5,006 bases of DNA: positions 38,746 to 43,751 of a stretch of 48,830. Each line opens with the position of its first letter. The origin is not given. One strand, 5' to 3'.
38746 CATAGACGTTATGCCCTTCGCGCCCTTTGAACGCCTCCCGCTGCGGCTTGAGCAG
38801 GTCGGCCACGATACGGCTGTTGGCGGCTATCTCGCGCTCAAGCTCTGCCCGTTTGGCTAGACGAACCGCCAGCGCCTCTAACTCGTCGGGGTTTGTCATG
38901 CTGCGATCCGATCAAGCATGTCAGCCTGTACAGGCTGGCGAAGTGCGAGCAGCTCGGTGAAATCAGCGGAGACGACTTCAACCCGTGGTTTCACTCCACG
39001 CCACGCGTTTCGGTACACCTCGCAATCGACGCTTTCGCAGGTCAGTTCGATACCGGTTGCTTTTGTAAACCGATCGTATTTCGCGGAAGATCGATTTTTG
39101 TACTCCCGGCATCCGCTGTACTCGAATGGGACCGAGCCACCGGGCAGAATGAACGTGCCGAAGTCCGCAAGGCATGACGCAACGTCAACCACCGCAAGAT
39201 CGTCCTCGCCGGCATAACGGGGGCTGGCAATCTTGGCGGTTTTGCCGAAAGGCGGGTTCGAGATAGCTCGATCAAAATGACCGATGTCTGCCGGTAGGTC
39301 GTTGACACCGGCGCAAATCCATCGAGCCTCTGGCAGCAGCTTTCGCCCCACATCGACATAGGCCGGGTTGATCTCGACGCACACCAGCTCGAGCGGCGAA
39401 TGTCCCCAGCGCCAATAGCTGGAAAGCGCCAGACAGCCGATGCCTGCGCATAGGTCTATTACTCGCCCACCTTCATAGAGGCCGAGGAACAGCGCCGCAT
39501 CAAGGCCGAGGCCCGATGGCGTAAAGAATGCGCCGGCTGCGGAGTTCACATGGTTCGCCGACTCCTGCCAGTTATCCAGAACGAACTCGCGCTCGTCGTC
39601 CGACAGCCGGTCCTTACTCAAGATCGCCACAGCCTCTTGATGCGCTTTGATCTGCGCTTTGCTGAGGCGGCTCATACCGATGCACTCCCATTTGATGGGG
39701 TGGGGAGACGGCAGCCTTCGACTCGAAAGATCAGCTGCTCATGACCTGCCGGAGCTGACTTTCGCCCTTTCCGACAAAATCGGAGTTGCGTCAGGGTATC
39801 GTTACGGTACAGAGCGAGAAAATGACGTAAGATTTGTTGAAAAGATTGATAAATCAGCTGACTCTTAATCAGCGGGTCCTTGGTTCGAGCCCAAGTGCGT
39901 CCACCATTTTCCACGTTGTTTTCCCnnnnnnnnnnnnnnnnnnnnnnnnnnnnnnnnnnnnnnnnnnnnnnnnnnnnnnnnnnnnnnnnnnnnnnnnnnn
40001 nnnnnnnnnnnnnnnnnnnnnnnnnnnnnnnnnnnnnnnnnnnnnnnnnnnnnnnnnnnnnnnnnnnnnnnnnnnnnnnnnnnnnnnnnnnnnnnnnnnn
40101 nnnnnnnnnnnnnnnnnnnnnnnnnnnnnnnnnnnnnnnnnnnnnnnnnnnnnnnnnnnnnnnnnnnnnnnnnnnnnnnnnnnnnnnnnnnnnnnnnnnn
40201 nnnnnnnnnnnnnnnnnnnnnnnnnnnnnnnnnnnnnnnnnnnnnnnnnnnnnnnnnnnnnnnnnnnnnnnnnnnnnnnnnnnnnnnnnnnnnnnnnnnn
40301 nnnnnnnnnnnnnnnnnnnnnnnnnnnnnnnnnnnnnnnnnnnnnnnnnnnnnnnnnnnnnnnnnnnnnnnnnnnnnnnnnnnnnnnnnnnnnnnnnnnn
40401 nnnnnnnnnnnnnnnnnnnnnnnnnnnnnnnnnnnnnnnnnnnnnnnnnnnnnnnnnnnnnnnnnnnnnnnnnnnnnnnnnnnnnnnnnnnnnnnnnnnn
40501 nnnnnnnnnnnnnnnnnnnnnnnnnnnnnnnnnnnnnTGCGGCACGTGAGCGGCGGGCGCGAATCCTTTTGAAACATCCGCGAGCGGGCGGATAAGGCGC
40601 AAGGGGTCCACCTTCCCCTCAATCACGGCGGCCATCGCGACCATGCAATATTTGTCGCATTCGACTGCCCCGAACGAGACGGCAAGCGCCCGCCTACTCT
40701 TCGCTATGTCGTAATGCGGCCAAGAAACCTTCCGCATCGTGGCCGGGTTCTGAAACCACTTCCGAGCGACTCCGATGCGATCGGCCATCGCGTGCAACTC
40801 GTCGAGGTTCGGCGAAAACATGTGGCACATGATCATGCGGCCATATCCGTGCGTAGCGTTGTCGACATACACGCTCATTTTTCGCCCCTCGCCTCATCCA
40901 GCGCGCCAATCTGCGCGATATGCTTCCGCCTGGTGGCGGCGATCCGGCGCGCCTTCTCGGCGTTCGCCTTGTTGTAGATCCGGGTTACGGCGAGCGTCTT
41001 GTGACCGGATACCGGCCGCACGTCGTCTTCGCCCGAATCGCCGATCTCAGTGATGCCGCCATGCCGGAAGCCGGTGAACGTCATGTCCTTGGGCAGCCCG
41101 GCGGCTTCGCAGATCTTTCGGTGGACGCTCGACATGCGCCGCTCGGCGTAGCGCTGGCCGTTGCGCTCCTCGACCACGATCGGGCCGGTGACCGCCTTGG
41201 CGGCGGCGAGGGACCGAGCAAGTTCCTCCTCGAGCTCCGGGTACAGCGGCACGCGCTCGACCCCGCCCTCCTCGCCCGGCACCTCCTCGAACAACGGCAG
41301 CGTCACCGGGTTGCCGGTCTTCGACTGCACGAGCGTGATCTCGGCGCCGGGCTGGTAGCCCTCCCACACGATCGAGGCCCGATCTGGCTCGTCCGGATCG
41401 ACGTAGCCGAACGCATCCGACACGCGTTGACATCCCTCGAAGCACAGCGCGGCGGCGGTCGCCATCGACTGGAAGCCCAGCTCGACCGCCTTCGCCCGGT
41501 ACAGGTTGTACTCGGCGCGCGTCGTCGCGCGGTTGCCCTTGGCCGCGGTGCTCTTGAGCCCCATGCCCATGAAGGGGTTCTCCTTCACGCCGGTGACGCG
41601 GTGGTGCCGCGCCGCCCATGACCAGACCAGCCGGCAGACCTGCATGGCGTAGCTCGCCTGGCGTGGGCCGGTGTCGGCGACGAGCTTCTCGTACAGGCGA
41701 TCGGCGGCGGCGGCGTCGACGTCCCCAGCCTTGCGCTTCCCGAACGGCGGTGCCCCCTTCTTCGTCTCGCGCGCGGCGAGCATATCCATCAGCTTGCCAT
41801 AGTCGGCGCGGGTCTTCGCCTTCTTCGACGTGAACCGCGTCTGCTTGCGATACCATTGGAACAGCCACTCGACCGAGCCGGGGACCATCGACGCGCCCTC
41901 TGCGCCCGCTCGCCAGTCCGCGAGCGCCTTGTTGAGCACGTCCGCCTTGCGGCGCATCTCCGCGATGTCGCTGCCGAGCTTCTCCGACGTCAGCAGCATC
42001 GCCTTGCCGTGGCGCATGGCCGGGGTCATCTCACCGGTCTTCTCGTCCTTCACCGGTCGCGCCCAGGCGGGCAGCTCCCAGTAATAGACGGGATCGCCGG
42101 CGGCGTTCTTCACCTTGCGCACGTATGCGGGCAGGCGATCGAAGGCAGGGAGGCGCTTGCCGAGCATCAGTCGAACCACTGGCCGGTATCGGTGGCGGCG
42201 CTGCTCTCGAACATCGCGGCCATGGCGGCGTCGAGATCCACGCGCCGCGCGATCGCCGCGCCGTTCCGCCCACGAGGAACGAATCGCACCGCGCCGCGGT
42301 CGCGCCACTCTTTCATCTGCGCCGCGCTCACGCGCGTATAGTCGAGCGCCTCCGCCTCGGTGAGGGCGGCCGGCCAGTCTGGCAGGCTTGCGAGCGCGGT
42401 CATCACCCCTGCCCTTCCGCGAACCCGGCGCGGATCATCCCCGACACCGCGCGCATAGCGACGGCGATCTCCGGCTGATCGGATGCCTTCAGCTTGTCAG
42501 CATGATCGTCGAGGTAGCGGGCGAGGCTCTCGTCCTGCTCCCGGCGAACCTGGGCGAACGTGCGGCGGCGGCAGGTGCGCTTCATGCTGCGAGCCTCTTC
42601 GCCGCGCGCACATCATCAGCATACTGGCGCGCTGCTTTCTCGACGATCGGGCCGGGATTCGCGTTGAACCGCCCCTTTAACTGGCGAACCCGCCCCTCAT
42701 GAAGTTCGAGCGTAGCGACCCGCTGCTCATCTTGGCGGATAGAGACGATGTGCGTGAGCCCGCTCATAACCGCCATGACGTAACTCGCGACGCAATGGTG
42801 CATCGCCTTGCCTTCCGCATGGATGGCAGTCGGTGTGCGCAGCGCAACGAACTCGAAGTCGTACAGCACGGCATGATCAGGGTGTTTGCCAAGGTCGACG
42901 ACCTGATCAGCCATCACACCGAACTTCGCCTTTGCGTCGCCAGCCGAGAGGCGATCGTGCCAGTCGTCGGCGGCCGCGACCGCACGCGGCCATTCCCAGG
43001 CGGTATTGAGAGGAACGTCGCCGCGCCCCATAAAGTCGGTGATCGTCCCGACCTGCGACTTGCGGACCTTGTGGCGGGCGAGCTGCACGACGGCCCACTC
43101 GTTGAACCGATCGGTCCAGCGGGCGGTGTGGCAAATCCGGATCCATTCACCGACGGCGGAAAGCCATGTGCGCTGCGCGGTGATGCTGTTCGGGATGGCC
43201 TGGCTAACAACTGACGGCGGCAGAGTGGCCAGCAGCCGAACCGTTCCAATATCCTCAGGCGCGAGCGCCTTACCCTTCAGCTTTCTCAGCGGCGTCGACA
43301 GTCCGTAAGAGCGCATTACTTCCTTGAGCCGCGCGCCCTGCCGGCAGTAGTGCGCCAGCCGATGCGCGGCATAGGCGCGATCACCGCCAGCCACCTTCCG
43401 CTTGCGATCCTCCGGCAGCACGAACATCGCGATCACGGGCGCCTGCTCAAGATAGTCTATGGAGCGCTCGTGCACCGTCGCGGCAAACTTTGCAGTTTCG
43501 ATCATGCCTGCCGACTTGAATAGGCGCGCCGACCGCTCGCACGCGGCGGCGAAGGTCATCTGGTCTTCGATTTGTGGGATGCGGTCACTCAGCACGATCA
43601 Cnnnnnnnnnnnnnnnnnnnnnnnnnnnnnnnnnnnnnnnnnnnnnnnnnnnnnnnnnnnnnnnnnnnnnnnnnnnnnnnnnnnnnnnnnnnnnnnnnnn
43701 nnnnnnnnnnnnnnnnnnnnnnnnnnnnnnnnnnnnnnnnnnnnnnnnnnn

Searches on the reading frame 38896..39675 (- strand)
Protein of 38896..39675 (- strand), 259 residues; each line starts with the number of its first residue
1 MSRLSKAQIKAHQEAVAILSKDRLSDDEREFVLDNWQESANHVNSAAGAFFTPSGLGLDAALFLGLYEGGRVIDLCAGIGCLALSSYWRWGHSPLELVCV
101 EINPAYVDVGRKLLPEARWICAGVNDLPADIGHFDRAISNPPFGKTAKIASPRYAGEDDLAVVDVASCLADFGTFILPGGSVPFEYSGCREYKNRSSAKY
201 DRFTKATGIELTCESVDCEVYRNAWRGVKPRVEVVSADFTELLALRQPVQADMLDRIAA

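Call 82: search_protein_families(library=phrogs, proteins=[window:38896-39675:-], max_evalue=0.001)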
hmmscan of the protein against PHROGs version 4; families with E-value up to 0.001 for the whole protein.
window:38896-39675:- (259 aa): 3 families
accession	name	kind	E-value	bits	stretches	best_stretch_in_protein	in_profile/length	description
phrog_3820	-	other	3.9e-71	240.1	1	1-241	1-241/255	DNA methyltransferase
phrog_9133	-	unknown function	1.7e-09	37.1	1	22-149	708-834/1259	-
phrog_6380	-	other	1e-06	28.9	1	32-106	6-74/382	DNA methyltransferase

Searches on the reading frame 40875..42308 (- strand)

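Call 82: search_protein_families(library=phrogs, proteins=[window:40875-42308:-], max_evalue=0.001)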
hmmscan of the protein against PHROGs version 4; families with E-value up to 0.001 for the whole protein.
window:40875-42308:- (477 aa): 1 family
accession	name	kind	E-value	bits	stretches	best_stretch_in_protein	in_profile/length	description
phrog_216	-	integration and excision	0.00023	21.4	1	343-457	115-233/301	integrase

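Call 94: search_protein_families(library=pfam, proteins=[window:40875-42308:-], max_evalue=0.01)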
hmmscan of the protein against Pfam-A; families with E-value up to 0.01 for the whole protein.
window:40875-42308:- (477 aa): 1 family
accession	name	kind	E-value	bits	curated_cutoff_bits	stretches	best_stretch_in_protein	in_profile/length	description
PF00589.27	Phage_integrase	-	0.00013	22.3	27.1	1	372-451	90-171/172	Phage integrase family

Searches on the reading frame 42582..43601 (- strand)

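Call 82: search_protein_families(library=phrogs, proteins=[window:42582-43601:-], max_evalue=0.001)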
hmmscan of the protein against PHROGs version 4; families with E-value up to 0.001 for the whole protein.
window:42582-43601:- (339 aa): 5 families
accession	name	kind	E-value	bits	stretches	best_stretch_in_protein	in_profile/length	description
phrog_3169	-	unknown function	8.4e-15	55.8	1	247-328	379-463/474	-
phrog_7484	-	unknown function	5.9e-12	46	1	245-335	352-447/450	-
phrog_8470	-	unknown function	4.9e-10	39.9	1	254-325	469-545/567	-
phrog_16315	-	unknown function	3.4e-07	30.2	1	251-303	431-483/532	-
phrog_9653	-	unknown function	4.4e-06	27.1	1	247-336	279-371/373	-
